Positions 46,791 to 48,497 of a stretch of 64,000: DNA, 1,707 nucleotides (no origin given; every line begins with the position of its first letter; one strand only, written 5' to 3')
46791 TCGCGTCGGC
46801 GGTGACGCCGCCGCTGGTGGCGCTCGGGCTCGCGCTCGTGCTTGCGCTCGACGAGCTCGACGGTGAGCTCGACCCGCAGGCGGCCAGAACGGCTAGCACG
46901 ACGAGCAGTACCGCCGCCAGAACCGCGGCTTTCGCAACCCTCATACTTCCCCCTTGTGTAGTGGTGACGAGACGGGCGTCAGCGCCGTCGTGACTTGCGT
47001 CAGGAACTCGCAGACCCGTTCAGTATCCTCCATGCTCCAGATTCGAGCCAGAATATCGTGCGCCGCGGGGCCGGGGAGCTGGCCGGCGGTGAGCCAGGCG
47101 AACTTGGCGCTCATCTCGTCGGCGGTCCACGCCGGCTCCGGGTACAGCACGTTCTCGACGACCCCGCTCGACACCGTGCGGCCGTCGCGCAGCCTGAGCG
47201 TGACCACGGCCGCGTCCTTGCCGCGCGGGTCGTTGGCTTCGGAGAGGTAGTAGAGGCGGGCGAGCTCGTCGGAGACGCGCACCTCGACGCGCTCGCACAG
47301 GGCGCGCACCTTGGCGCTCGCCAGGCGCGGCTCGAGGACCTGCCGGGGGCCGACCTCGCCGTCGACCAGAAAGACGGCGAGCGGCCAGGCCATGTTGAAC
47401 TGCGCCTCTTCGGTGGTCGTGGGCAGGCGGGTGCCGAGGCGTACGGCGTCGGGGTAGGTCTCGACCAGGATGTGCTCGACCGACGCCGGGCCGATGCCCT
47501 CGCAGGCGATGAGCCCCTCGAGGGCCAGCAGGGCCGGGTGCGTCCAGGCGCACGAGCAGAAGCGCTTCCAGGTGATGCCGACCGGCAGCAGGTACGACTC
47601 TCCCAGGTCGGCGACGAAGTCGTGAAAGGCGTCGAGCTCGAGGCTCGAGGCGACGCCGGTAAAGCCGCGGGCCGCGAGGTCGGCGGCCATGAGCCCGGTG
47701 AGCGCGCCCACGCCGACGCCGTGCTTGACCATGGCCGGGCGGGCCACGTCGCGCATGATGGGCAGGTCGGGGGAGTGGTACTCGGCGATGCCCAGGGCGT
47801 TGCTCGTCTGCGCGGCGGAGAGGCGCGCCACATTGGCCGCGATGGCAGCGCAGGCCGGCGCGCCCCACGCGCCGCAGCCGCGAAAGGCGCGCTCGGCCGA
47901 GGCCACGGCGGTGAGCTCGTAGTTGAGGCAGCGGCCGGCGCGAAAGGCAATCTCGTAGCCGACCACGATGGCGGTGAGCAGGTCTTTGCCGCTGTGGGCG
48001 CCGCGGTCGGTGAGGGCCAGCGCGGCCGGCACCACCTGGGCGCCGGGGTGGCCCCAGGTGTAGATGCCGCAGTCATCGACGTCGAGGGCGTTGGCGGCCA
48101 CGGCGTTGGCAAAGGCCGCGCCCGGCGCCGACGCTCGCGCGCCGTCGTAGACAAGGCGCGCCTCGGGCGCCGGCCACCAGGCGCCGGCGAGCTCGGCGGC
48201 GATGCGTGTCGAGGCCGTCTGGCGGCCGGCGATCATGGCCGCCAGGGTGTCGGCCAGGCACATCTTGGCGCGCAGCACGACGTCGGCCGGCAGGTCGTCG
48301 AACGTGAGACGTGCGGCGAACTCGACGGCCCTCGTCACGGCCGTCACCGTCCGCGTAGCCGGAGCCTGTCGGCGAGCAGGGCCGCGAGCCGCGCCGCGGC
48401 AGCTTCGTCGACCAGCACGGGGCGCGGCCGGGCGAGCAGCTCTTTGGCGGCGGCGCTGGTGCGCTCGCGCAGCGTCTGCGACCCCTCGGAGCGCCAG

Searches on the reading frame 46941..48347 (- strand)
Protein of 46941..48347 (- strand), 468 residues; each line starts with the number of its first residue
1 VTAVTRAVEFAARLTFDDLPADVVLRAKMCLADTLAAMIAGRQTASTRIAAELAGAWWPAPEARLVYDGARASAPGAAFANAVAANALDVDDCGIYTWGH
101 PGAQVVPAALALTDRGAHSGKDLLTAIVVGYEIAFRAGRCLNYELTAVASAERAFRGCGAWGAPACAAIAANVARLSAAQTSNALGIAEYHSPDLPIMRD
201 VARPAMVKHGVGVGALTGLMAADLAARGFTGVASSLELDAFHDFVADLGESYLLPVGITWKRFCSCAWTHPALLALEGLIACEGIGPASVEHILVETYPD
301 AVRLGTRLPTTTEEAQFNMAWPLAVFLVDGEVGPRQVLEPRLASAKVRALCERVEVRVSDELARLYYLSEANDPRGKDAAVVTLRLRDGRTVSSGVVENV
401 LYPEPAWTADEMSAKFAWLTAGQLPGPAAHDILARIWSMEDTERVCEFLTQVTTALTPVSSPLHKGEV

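Call 23: search_protein_families(library=pfam, proteins=[window:46941-48347:-], max_evalue=0.001)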
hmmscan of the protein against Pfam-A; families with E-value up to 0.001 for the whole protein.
window:46941-48347:- (468 aa): 2 families
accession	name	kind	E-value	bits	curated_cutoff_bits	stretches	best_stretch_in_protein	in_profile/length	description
PF03972.19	MmgE_PrpD_N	-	2.7e-39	135.3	32.1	1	8-236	4-225/244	MmgE/PrpD N-terminal domain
PF19305.4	MmgE_PrpD_C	-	1.7e-23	83.8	32.1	1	263-428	1-160/173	MmgE/PrpD C-terminal domain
